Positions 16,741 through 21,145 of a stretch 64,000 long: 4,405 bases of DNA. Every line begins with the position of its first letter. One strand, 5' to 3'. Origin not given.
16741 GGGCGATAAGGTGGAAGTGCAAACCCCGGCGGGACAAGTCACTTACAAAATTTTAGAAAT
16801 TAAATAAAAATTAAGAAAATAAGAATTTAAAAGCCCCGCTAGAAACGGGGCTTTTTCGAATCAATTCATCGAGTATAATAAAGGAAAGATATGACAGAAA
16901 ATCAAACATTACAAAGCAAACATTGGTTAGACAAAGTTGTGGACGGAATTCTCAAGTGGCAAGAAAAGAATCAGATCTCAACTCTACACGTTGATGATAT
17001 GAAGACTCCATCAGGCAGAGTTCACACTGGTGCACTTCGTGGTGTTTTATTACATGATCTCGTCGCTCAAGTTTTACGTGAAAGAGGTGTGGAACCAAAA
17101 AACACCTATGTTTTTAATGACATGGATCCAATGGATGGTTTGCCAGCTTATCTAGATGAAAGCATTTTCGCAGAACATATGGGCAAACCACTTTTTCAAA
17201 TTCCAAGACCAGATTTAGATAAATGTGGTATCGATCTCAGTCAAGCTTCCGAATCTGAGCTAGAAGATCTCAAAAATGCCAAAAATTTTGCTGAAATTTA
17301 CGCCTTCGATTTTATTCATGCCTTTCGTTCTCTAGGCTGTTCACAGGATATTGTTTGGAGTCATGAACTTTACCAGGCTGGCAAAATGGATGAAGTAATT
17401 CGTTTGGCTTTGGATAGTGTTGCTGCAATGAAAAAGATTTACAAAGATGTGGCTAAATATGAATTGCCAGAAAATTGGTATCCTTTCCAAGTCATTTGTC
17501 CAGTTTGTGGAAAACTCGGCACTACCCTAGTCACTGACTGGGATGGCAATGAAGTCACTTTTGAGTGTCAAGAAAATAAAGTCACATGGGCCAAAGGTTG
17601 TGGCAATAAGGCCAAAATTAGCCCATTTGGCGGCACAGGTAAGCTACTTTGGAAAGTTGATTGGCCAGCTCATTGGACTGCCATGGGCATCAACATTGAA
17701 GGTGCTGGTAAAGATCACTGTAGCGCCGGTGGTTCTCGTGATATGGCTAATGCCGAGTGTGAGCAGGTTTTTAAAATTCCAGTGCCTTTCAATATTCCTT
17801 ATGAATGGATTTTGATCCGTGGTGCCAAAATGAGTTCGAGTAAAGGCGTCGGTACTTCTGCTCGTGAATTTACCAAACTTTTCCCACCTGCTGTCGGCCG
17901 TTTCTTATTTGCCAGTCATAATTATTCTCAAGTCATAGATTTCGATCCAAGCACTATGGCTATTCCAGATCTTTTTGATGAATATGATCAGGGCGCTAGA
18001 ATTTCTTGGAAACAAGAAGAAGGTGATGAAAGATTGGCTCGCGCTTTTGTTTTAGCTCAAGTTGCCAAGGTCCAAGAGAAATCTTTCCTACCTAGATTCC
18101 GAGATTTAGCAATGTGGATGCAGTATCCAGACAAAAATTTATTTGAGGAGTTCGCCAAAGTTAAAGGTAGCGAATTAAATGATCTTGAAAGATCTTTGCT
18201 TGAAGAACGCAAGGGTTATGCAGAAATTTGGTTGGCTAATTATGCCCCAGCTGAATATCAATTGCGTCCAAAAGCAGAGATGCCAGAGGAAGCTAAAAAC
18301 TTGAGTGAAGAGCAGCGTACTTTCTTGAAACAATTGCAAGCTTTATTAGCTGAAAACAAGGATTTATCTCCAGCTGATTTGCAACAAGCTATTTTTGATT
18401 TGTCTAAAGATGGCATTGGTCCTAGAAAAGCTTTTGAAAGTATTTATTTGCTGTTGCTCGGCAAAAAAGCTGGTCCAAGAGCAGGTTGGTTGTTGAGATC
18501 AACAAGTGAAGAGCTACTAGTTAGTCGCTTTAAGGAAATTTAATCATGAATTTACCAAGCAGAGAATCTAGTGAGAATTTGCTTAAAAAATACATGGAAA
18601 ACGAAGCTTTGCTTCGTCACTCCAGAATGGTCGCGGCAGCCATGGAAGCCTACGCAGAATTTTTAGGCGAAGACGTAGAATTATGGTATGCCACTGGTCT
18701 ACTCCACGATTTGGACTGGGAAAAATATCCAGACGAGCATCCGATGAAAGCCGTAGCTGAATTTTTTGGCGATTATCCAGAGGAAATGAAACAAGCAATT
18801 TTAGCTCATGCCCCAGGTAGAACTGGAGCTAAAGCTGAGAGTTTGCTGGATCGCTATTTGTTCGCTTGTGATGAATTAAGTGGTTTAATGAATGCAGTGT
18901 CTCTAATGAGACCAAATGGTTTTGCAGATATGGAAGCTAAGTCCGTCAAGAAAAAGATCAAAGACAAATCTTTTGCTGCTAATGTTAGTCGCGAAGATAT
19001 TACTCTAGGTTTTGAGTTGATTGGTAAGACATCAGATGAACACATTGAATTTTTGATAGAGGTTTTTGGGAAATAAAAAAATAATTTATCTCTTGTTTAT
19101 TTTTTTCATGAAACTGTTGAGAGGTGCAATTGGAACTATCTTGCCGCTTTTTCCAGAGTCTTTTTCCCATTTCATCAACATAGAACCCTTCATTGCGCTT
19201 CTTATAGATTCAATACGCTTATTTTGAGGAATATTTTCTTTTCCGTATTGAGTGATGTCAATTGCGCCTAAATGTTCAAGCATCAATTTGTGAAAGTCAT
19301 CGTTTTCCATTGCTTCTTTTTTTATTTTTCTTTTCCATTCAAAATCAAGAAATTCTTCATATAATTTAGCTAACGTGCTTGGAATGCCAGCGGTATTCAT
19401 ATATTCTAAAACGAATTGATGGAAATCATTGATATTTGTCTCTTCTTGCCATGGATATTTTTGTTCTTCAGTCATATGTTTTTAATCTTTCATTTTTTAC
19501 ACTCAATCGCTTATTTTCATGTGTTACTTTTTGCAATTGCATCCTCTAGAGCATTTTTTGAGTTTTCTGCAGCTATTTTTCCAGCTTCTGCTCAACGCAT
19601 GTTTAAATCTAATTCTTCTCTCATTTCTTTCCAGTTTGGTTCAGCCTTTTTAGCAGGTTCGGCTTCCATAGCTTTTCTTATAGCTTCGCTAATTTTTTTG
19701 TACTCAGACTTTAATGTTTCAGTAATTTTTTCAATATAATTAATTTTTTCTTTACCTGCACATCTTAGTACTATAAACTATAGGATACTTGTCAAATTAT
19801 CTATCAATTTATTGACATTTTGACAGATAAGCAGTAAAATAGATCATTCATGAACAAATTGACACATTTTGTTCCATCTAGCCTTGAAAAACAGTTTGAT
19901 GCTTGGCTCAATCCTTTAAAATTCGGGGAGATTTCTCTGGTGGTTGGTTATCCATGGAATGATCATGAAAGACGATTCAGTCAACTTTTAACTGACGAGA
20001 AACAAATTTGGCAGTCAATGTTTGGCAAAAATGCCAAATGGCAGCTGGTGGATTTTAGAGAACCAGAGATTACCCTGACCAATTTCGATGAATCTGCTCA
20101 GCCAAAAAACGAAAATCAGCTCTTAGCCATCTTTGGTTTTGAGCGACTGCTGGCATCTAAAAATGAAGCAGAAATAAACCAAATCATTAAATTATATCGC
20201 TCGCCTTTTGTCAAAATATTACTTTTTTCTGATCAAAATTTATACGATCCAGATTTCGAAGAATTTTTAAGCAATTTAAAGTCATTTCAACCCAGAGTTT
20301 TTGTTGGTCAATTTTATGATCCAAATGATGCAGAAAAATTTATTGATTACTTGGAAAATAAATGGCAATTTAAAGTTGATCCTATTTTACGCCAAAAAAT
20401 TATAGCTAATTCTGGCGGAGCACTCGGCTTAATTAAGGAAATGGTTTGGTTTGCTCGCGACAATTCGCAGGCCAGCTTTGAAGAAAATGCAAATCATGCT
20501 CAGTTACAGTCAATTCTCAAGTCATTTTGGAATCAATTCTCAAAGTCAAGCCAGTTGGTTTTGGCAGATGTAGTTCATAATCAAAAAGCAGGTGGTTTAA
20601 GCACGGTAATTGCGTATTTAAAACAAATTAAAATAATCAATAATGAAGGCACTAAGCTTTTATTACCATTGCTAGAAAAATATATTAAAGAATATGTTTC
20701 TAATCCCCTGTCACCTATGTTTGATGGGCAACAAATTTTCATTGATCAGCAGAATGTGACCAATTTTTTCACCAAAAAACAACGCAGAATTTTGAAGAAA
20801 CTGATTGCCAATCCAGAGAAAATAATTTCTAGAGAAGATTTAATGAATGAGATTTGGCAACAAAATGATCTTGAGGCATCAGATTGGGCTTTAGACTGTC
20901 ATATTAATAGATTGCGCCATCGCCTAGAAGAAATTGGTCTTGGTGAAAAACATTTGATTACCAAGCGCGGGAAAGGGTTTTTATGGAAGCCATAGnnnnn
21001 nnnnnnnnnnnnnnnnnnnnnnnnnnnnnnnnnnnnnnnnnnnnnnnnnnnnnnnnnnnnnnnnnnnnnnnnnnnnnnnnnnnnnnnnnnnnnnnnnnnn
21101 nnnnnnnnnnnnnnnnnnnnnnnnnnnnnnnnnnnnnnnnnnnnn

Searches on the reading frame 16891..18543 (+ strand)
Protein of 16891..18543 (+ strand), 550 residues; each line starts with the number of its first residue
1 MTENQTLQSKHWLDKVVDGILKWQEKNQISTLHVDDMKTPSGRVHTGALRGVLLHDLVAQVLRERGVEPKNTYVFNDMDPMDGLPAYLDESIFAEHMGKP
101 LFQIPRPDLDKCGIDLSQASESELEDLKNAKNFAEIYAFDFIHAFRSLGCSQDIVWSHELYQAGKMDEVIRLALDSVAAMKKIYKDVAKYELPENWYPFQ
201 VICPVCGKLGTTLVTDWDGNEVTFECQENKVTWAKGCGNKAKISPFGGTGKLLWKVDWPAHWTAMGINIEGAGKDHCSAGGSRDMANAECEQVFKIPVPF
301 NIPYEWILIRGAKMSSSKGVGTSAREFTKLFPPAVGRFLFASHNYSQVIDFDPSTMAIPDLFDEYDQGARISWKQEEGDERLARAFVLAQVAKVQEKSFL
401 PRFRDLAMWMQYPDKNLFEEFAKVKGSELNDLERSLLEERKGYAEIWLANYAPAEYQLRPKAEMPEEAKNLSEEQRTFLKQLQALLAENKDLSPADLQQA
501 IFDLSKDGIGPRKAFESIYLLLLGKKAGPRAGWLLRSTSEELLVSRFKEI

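Call 10: search_protein_families(library=pfam, proteins=[window:16891-18543:+], max_evalue=0.01)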
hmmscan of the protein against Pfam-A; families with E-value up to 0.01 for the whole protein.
window:16891-18543:+ (550 aa): 4 families
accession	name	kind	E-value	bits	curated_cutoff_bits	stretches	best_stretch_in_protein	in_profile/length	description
PF01921.24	tRNA-synt_1f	-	2.4e-77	260.7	27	1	10-391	1-359/360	tRNA synthetases class I (K)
PF01406.26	tRNA-synt_1e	-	0.0002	21.2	27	1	265-356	206-296/301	tRNA synthetases class I (C) catalytic domain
PF19269.4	Anticodon_2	-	0.00026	21.8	23.6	1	462-546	51-136/141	Anticodon binding domain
PF09334.17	tRNA-synt_1g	-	0.004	16.4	20.1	0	304-348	318-361/391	tRNA synthetases class I (M)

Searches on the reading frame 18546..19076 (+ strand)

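Call 10: search_protein_families(library=pfam, proteins=[window:18546-19076:+], max_evalue=0.01)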
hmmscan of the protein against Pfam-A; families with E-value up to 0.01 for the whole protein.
window:18546-19076:+ (176 aa): 1 family
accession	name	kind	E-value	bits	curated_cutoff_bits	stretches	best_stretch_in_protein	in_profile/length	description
PF01966.28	HD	-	5.5e-09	36.8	22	1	23-112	2-114/116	HD domain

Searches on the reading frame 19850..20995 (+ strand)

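Call 10: search_protein_families(library=pfam, proteins=[window:19850-20995:+], max_evalue=0.01)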
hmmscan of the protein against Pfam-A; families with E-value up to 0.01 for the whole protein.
window:19850-20995:+ (381 aa): 1 family
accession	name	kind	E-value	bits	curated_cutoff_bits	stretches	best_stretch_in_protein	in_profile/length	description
PF00486.34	Trans_reg_C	-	5.9e-16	58.7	26.2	1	307-378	6-76/77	Transcriptional regulatory protein, C terminal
